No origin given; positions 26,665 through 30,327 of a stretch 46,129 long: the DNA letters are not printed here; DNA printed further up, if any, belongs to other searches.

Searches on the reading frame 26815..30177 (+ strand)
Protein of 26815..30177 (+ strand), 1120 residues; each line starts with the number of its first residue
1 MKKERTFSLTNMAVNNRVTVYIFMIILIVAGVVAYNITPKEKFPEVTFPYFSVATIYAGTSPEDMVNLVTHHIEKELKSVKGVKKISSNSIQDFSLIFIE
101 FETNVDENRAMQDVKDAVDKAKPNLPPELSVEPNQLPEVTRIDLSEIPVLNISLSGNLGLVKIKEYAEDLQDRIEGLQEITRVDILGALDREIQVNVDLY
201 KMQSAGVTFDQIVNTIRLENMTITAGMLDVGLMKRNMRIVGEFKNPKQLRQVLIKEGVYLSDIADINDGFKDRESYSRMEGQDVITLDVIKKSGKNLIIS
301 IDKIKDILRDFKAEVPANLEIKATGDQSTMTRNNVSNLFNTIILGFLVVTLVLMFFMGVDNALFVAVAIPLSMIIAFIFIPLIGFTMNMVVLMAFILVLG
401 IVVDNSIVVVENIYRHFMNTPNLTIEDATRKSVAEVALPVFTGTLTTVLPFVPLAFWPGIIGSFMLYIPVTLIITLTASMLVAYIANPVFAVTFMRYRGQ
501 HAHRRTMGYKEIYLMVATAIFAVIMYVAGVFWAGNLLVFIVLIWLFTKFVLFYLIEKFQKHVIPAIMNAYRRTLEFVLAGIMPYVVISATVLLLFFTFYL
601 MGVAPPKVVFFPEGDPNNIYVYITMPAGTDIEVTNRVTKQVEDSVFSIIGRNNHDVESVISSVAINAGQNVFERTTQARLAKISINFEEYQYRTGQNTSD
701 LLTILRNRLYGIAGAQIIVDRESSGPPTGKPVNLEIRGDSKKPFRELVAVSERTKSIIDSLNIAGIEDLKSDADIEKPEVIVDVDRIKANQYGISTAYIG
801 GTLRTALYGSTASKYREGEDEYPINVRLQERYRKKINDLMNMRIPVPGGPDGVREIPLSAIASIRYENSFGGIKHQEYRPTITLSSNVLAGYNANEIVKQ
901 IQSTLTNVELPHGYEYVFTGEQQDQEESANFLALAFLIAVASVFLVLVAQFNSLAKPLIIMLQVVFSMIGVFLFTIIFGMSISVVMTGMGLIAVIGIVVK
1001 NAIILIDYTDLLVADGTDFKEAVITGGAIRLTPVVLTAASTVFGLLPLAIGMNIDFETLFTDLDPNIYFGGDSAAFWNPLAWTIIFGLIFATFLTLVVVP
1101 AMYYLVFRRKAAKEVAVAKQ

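Call 11: search_protein_families(library=pfam, proteins=[window:26815-30177:+], max_evalue=0.001)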
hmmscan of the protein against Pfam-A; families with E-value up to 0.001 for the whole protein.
window:26815-30177:+ (1120 aa): 3 families
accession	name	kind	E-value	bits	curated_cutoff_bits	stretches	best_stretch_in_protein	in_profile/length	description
PF00873.25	ACR_tran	-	2.2e-176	588.9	28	1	10-1106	2-1020/1021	AcrB/AcrD/AcrF family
PF02355.23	SecD_SecF_C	-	3.2e-05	23.8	20.5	1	337-483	32-179/189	Protein export membrane protein SecD/SecF, C-terminal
PF03176.21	MMPL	-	0.00031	20.2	20.5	1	893-1044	102-260/333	MMPL family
